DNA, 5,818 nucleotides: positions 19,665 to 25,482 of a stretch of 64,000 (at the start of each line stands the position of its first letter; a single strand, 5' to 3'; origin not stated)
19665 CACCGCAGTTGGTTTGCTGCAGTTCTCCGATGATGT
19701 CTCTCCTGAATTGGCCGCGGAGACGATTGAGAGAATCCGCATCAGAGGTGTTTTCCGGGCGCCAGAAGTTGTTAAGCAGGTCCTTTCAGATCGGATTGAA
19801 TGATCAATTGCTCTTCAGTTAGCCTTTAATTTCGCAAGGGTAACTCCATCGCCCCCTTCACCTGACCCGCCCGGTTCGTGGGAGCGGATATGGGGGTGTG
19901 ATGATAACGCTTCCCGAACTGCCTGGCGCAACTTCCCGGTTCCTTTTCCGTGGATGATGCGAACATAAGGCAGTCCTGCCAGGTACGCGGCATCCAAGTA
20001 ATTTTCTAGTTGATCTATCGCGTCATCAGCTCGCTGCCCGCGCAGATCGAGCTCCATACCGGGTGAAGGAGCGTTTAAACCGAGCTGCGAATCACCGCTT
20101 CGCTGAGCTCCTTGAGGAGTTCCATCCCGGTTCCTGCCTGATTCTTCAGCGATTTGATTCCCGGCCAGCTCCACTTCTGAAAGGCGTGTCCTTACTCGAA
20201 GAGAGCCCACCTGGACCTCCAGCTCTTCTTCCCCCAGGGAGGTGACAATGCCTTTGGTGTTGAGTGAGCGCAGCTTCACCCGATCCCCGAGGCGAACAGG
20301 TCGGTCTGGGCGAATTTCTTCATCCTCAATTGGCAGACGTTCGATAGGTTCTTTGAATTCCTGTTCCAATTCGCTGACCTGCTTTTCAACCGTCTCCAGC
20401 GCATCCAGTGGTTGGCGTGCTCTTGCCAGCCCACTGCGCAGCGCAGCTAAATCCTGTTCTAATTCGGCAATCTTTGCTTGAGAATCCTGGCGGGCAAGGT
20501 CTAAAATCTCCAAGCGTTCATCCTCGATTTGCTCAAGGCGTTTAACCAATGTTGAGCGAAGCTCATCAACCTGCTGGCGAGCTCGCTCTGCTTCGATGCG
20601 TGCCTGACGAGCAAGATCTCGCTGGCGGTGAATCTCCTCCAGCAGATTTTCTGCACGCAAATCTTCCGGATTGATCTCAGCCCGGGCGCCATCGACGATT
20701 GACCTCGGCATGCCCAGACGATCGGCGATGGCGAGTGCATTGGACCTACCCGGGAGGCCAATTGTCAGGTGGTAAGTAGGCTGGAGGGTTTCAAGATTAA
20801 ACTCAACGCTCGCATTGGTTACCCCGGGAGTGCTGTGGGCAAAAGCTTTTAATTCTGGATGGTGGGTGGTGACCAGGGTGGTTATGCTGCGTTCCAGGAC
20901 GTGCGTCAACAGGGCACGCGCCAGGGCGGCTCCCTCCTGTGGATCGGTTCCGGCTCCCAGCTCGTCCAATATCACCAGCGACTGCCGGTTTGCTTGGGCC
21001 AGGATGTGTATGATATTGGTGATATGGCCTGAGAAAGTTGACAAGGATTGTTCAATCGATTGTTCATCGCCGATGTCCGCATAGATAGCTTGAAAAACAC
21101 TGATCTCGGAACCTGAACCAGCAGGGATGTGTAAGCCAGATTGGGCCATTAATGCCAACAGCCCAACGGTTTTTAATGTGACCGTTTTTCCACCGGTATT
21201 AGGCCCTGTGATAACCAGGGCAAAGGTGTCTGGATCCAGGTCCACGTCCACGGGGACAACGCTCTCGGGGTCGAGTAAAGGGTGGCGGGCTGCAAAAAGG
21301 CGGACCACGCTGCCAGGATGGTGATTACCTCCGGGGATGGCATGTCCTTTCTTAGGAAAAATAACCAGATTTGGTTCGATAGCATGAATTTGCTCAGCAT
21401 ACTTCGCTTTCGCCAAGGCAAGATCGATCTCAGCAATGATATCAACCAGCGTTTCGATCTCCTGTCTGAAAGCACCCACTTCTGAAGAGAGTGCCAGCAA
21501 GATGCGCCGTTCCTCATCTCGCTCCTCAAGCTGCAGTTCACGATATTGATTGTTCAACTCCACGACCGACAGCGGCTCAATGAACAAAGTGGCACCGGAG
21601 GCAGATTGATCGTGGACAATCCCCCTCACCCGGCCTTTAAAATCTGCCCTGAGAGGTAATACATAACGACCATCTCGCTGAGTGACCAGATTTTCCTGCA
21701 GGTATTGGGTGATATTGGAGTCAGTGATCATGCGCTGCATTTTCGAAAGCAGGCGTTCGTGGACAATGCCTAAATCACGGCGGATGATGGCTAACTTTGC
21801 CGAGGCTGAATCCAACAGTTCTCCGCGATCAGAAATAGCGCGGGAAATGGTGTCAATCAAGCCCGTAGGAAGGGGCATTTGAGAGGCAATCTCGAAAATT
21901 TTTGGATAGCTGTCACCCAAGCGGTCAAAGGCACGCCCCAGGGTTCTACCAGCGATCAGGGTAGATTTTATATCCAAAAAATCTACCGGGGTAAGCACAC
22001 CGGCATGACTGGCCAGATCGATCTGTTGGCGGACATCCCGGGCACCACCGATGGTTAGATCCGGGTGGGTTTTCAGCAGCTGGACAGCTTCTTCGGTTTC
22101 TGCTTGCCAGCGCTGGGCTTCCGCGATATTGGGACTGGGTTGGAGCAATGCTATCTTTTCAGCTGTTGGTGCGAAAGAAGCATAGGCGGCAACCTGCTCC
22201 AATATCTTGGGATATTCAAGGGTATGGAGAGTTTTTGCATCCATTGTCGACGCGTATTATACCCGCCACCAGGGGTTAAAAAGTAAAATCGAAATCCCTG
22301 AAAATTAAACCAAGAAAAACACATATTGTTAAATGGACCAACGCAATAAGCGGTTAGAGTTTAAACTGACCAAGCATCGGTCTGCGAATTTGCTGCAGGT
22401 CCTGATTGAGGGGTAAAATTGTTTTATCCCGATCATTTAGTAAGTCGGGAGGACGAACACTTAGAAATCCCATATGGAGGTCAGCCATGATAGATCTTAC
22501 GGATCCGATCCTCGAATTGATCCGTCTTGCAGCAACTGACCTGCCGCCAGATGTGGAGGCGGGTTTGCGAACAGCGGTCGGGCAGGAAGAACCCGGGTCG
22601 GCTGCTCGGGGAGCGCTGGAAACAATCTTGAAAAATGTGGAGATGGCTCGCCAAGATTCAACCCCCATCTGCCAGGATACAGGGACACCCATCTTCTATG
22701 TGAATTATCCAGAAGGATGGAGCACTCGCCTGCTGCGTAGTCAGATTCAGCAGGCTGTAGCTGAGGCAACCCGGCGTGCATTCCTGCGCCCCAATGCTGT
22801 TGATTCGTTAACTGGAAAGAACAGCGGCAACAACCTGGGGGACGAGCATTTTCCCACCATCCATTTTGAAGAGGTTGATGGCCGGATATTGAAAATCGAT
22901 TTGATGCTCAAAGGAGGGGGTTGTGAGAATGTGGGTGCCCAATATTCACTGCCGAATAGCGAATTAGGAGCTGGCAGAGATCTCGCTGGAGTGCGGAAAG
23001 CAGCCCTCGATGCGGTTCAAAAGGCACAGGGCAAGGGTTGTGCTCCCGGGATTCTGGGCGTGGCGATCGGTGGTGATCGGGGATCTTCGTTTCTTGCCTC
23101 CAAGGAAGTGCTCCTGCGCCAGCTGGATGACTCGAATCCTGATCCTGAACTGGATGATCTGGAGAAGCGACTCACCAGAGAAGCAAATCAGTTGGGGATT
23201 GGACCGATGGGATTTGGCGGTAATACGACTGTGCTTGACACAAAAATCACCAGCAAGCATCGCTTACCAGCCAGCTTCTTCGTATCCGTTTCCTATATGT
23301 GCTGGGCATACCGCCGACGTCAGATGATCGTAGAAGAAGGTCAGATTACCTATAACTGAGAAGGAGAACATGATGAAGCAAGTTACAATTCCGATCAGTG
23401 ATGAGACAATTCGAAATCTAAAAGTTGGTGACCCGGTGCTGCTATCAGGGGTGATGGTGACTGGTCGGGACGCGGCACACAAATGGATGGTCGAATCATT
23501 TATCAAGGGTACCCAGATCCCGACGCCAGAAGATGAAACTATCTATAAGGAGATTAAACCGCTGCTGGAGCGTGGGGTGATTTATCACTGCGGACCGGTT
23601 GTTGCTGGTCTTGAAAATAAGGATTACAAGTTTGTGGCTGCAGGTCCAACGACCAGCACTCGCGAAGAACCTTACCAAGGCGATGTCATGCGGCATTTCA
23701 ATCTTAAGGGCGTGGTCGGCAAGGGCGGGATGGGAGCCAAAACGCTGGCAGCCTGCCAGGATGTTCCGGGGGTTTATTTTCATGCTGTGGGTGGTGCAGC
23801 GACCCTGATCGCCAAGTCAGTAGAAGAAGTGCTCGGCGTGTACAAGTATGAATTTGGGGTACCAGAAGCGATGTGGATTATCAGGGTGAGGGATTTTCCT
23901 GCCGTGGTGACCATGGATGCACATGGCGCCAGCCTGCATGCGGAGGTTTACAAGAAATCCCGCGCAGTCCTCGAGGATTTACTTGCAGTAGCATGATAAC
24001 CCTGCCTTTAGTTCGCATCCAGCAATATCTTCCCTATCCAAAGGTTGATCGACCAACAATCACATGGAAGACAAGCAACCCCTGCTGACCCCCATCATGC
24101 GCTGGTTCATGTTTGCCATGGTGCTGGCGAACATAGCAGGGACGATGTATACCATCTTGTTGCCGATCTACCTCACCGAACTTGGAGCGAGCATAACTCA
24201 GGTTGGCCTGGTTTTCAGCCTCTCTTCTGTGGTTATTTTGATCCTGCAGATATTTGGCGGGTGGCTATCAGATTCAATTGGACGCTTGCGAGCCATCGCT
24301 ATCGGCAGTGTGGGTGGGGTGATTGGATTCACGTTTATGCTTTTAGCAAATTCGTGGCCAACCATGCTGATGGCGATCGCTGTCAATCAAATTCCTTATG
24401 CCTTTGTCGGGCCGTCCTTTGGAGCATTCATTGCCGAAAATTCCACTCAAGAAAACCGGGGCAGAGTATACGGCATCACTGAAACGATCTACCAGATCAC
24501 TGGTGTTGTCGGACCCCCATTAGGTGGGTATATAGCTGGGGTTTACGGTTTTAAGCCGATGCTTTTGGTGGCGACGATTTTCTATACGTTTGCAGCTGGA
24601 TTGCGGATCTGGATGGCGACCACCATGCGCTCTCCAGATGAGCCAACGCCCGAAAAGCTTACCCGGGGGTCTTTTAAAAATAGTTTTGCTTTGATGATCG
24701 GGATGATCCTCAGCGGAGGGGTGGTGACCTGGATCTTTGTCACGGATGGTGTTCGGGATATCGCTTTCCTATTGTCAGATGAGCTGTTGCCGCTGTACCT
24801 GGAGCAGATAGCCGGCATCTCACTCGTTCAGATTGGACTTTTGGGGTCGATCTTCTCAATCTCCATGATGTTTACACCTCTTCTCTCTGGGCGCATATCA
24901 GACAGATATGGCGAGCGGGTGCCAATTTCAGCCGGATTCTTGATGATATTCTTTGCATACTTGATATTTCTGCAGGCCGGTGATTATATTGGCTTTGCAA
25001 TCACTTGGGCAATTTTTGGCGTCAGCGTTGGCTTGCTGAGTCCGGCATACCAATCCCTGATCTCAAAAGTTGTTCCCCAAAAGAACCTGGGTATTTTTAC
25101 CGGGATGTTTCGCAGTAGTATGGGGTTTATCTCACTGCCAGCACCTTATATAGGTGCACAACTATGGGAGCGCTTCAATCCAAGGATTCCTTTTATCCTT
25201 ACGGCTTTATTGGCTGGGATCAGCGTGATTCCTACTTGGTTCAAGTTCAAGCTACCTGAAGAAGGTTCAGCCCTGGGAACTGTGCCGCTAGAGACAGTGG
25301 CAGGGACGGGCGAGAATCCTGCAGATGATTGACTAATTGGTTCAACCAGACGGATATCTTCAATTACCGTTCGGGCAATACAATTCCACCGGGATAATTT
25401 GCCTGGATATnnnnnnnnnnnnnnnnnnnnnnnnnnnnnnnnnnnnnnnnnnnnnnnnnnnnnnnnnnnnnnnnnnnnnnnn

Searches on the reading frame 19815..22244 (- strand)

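Call 8: search_protein_families(library=pfam, proteins=[window:19815-22244:-])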
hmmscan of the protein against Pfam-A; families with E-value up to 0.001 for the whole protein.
window:19815-22244:- (809 aa): 3 families
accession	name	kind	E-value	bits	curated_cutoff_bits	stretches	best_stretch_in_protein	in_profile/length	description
PF00488.27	MutS_V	-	1.6e-37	129.7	30.2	1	343-523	1-183/188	MutS domain V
PF01713.27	Smr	-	4.3e-25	88.1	25.7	1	732-807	1-77/77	Smr domain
PF20297.4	MSSS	-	4.5e-09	36.3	26.8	1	653-691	2-42/42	MutS2 and Smr-associated SH3 domain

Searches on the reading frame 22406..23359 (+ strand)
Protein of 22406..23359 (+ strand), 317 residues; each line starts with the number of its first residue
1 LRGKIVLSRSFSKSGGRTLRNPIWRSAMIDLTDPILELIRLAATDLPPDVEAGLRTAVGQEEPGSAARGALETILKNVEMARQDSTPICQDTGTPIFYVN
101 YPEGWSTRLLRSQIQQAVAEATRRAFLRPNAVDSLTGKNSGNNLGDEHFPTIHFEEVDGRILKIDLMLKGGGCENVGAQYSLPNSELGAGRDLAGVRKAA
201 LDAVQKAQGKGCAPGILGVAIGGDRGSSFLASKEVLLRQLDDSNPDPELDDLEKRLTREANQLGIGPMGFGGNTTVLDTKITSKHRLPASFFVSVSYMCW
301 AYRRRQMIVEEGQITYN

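Call 8: search_protein_families(library=pfam, proteins=[window:22406-23359:+])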
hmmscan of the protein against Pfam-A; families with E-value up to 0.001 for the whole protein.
window:22406-23359:+ (317 aa): 1 family
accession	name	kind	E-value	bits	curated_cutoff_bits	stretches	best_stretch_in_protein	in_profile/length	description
PF05681.19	Fumerase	-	4.6e-76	256.1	25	1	35-306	4-268/270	Fumarate hydratase (Fumerase)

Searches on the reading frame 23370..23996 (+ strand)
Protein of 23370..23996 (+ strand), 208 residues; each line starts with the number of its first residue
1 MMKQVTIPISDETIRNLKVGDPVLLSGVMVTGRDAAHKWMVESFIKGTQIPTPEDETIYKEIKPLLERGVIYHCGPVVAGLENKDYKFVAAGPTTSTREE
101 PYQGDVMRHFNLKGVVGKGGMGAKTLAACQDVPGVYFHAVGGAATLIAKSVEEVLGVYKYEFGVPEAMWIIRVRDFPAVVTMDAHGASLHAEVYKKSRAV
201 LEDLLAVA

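Call 8: search_protein_families(library=pfam, proteins=[window:23370-23996:+])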
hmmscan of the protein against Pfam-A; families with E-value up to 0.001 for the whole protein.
window:23370-23996:+ (208 aa): 1 family
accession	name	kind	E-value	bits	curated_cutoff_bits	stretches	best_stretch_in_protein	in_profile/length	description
PF05683.17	Fumerase_C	-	3.7e-48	164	22.2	1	8-192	34-204/205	Fumarase C-terminus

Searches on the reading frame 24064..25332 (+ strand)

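Call 8: search_protein_families(library=pfam, proteins=[window:24064-25332:+])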
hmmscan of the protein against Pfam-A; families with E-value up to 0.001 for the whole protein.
window:24064-25332:+ (422 aa): 5 families
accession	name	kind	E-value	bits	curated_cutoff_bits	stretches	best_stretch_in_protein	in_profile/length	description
PF07690.21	MFS_1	-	8.3e-51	173.4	33.4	2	16-225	2-221/347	Major Facilitator Superfamily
PF13347.12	MFS_2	-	7.9e-10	38.3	27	1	124-337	123-343/427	MFS/sugar transport protein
PF00083.30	Sugar_tr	-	8.1e-10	38.6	22.3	2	253-392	44-189/452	Sugar (and other) transporter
PF05977.19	MFS_3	-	2.9e-08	33.1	27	1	6-201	6-205/524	Transmembrane secretion effector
PF12832.13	MFS_1_like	-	1.5e-05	24.7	25.2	1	7-159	209-363/373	MFS_1 like family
